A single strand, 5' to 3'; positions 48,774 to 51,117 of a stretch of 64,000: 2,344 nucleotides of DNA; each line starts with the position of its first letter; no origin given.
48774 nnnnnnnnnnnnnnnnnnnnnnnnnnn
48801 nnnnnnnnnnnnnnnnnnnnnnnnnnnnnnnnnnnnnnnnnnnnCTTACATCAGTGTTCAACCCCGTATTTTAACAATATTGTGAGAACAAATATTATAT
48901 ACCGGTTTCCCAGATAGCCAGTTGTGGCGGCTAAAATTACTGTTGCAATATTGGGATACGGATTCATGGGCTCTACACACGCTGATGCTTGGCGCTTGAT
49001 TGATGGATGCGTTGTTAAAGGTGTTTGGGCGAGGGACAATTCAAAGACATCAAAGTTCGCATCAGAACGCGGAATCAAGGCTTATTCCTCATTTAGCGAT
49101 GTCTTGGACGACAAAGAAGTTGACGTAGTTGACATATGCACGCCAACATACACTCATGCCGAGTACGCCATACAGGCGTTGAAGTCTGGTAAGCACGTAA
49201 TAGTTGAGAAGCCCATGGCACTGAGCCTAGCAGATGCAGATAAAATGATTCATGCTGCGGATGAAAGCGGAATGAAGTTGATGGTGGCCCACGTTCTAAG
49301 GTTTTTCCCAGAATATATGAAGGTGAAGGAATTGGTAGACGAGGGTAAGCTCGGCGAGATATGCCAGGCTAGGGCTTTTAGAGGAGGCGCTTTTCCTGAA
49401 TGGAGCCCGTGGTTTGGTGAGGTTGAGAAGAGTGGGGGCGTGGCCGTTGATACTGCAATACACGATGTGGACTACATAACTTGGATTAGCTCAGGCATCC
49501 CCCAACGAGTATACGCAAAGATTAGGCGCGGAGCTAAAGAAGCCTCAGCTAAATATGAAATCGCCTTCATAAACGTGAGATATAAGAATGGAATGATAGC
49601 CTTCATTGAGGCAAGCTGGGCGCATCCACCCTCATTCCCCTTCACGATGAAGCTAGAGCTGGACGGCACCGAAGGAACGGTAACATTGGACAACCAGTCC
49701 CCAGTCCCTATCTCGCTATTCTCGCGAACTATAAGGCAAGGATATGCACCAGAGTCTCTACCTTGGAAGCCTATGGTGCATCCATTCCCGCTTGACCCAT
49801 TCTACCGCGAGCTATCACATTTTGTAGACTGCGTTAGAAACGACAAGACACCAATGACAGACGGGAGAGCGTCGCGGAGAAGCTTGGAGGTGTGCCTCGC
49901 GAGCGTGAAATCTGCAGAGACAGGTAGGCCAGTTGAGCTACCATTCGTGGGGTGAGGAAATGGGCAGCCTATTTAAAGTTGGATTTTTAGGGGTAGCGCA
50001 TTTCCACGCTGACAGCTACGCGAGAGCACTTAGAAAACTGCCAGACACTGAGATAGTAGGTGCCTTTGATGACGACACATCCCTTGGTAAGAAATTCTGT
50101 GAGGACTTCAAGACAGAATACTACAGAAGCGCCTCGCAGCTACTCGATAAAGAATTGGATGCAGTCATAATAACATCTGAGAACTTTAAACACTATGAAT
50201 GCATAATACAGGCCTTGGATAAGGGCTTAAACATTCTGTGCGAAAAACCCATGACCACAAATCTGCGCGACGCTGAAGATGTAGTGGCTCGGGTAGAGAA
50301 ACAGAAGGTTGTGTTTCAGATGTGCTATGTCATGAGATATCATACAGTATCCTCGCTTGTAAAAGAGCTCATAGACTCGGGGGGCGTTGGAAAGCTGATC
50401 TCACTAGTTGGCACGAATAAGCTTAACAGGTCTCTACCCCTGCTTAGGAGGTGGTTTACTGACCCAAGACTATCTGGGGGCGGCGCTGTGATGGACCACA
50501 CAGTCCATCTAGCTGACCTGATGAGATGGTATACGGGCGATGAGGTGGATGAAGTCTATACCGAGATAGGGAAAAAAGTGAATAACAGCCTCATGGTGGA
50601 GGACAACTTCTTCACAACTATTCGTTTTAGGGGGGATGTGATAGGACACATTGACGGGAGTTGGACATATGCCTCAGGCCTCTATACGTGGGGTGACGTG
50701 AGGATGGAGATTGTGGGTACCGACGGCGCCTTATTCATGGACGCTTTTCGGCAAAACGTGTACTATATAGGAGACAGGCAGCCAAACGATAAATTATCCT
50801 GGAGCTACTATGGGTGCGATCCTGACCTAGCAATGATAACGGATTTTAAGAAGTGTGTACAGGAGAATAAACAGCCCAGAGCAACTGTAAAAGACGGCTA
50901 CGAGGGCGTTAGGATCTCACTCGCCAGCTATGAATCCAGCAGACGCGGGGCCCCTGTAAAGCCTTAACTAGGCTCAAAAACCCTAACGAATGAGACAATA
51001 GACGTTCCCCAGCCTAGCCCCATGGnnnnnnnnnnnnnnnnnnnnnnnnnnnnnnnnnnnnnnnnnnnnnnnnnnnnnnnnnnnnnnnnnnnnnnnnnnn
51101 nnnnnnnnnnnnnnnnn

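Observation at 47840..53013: Carbohydrate catabolic island with three Gfo/Idh/MocA paralogs, a mutarotase-fold protein and a creatininase-family hydrolase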

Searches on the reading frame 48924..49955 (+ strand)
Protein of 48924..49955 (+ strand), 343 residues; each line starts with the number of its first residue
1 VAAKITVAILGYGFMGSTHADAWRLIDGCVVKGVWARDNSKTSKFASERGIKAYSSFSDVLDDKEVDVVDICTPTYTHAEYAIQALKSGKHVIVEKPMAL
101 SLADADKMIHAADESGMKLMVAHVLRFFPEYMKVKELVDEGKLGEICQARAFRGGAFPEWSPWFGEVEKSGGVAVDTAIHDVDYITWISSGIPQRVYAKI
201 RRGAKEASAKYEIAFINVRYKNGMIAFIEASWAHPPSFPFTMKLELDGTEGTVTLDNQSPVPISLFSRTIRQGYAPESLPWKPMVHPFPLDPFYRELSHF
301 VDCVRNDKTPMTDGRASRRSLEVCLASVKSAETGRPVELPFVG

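Call 4: search_protein_families(library=pfam, proteins=[window:48924-49955:+])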
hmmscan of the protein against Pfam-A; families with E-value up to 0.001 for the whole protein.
window:48924-49955:+ (343 aa): 4 families
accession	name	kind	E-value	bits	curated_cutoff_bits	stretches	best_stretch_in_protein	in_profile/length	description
PF01408.29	GFO_IDH_MocA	-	2e-33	116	24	1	5-123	1-120/120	Oxidoreductase family, NAD-binding Rossmann fold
PF22725.1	GFO_IDH_MocA_C3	-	1.3e-24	87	27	1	131-253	1-123/124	GFO/IDH/MocA C-terminal domain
PF02894.22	GFO_IDH_MocA_C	-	1.8e-22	80.7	22.9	1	135-339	1-218/218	Oxidoreductase family, C-terminal alpha/beta domain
PF03447.22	NAD_binding_3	-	6.5e-08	33.7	24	1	28-121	21-115/116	Homoserine dehydrogenase, NAD binding domain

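Call 5: search_protein_families(library=ncbifam, proteins=[window:48924-49955:+])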
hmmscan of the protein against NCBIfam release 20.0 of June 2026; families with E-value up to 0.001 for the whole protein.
window:48924-49955:+ (343 aa): 13 families
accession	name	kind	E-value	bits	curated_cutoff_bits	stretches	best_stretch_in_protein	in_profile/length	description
TIGR04380.1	myo_inos_iolG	equivalog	1.9e-53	181.4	355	1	5-337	2-329/330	inositol 2-dehydrogenase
NF040723.1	UDP-GlcNAcDh_Arch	equivalog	1.5e-52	179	450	1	6-331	2-301/302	UDP-N-acetylglucosamine 3-dehydrogenase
NF052479.1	LevoglcsnDh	equivalog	1.9e-28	99.3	650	1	4-161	3-166/386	levoglucosan dehydrogenase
NF041392.1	XylDh_Gfo6_Halo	equivalog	1.7e-24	86.3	350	1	5-339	17-350/350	D-xylose 1-dehydrogenase Gfo6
NF008607.0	PRK11579.1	subfamily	6.1e-23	81.4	330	1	1-204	1-206/346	oxidoreductase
NF007574.0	PRK10206.1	equivalog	7e-18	64.8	352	1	31-202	31-199/345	oxidoreductase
NF052679.1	InsChiInosDhIolG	equivalog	3.5e-16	59.1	540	1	5-309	3-296/343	bifunctional inositol 2-dehydrogenase/D-chiro-inositol 1-dehydrogenase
NF058563.1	BT_2159_fam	equivalog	2.4e-12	46.5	650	1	5-189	1-183/350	disaccharide 3-dehydrogenase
NF058561.1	BT_2158_fam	equivalog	1.6e-10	40.2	750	1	20-153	54-184/487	glycoside 3-dehydrogenase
NF004976.0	PRK06349.1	subfamily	7.3e-05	22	205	1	3-120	3-128/430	homoserine dehydrogenase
NF009825.0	PRK13302.1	equivalog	0.00016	21.2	253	1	4-121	6-121/271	aspartate dehydrogenase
NF004017.0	PRK05479.1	equivalog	0.00049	18.9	336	1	4-80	17-88/337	ketol-acid reductoisomerase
NF003251.0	PRK04207.1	equivalog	0.00084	18.5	185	0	4-59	2-57/343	type II glyceraldehyde-3-phosphate dehydrogenase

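Call 31: search_solved_structures(query=window:48924-49955:+, max_evalue=1e-15)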
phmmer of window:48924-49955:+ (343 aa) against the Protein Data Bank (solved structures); distinct sequences matched with E-value up to 1e-15: 51.
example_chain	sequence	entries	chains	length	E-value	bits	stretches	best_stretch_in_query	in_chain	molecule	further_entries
8w9s_A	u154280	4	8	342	2.5e-37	132.1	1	4-342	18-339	NADH-dependent dihydrogenase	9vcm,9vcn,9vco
3ezy_A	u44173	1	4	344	3.6e-31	111.8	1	5-340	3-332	Dehydrogenase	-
2glx_A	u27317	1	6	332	4.7e-28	101.6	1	33-339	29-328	1,5-anhydro-D-fructose reductase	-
9m3d_B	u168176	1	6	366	4.5e-27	98.3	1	41-339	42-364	DgpA1 from W974-1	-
7wzd_A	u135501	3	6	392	5.1e-27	98.2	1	40-190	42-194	4,5-dihydroxyphthalate dehydrogenase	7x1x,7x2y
6nor_A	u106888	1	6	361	6.8e-27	97.8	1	2-339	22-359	Putative NAD dependent dehydrogenase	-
3e18_A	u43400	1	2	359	1.2e-26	97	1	4-337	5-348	oxidoreductase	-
7xr9_A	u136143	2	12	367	2.8e-26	95.7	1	40-190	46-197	DgpA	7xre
1evj_A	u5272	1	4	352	3.2e-25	92.3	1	13-338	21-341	GLUCOSE-FRUCTOSE OXIDOREDUCTASE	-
3q2k_A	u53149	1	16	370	4.5e-25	91.8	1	47-340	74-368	oxidoreductase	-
4koa_A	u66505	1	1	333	7.3e-25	91.1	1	28-339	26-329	1,5-anhydro-D-fructose reductase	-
6o15_A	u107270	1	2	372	9.6e-25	90.7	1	6-259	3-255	Uncharacterized oxidoreductase YjhC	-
1ofg_A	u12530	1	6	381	1.9e-24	89.7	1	13-338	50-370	GLUCOSE-FRUCTOSE OXIDOREDUCTASE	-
1ryd_A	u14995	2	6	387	2e-24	89.7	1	13-338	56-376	glucose-fructose oxidoreductase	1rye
1h6a_A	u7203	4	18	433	2.8e-24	89.2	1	13-338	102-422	PRECURSOR FORM OF GLUCOSE-FRUCTOSE OXIDOREDUCTASE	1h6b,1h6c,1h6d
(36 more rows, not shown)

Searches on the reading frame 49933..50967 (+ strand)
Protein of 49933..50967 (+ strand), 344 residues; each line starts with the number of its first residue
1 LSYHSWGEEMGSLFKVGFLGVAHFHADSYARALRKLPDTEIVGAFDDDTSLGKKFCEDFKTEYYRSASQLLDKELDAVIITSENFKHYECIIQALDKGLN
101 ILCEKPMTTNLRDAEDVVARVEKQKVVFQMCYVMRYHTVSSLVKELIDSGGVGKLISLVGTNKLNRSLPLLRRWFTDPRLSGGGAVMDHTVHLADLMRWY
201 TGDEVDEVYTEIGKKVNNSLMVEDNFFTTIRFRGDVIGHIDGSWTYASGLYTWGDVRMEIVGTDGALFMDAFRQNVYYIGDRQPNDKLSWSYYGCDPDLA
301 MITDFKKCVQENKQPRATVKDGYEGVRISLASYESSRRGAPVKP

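Call 4: search_protein_families(library=pfam, proteins=[window:49933-50967:+])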
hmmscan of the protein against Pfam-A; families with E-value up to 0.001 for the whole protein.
window:49933-50967:+ (344 aa): 3 families
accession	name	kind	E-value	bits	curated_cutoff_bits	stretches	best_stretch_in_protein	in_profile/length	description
PF22725.1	GFO_IDH_MocA_C3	-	1.2e-25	90.3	27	1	143-267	4-123/124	GFO/IDH/MocA C-terminal domain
PF01408.29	GFO_IDH_MocA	-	1.8e-25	90.4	24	1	14-130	1-118/120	Oxidoreductase family, NAD-binding Rossmann fold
PF02894.22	GFO_IDH_MocA_C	-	1.1e-21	78.1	22.9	1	144-343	1-217/218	Oxidoreductase family, C-terminal alpha/beta domain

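Call 5: search_protein_families(library=ncbifam, proteins=[window:49933-50967:+])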
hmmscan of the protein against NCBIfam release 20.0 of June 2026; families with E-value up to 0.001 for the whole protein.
window:49933-50967:+ (344 aa): 9 families
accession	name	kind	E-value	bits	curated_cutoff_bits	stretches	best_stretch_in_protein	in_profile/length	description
TIGR04380.1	myo_inos_iolG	equivalog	4.2e-40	137.6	355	1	17-343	5-330/330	inositol 2-dehydrogenase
NF040723.1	UDP-GlcNAcDh_Arch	equivalog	7.1e-37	127.5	450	1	15-336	2-301/302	UDP-N-acetylglucosamine 3-dehydrogenase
NF052479.1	LevoglcsnDh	equivalog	4.6e-21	74.9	650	1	68-211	67-211/386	levoglucosan dehydrogenase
NF041392.1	XylDh_Gfo6_Halo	equivalog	5.9e-21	74.6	350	1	73-342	81-348/350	D-xylose 1-dehydrogenase Gfo6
NF052679.1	InsChiInosDhIolG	equivalog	2e-17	63.3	540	1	15-271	4-252/343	bifunctional inositol 2-dehydrogenase/D-chiro-inositol 1-dehydrogenase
NF008607.0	PRK11579.1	subfamily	3.1e-09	36.3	330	1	14-197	5-185/346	oxidoreductase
NF058561.1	BT_2158_fam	equivalog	6.4e-09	34.9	750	1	31-155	49-177/487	glycoside 3-dehydrogenase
NF007574.0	PRK10206.1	equivalog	7.1e-09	35.2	352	1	70-235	61-218/345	oxidoreductase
NF058563.1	BT_2159_fam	equivalog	3.3e-07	29.6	650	1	71-206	59-188/350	disaccharide 3-dehydrogenase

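Call 32: search_solved_structures(query=window:49960-50967:+, max_evalue=1e-12)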
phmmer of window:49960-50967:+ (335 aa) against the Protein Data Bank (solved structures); distinct sequences matched with E-value up to 1e-12: 33.
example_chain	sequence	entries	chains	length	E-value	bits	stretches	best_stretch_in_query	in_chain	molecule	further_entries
3ezy_A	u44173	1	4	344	3.8e-22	81.8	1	7-326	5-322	Dehydrogenase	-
3cea_A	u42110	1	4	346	1.9e-20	76.2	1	25-330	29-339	Myo-inositol 2-dehydrogenase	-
1evj_A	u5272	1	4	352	3.8e-19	72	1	62-334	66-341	GLUCOSE-FRUCTOSE OXIDOREDUCTASE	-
1ofg_A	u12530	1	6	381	4.9e-19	71.6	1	62-334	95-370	GLUCOSE-FRUCTOSE OXIDOREDUCTASE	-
1ryd_A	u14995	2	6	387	5.1e-19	71.5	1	62-334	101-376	glucose-fructose oxidoreductase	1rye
1h6a_A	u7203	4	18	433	7.2e-19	71.1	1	62-334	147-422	PRECURSOR FORM OF GLUCOSE-FRUCTOSE OXIDOREDUCTASE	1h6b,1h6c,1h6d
2glx_A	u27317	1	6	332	1.5e-18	70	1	56-330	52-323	1,5-anhydro-D-fructose reductase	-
4koa_A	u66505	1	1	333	2.1e-18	69.5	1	23-330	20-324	1,5-anhydro-D-fructose reductase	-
9m37_A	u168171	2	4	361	2.3e-18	69.4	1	5-263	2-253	P581a DgpA2 and isoorientin complex structure | Gfo/Idh/MocA family protein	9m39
6z3c_AAA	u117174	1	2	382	1.2e-17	67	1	2-289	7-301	Gfo/Idh/MocA family oxidoreductase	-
6z3b_A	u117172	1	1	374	2.7e-17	65.9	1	9-289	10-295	Gfo/Idh/MocA family oxidoreductase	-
6z3b_B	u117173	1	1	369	3.7e-17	65.4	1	9-289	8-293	Gfo/Idh/MocA family oxidoreductase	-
3mz0_A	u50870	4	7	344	1.7e-16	63.2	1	6-261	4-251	Inositol 2-dehydrogenase/D-chiro-inositol 3-dehydrogenase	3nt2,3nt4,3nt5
2p2s_A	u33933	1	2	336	1.8e-16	63.2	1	8-260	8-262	Putative oxidoreductase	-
4l8v_A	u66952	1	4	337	8.2e-16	61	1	5-261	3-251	Inositol 2-dehydrogenase/D-chiro-inositol 3-dehydrogenase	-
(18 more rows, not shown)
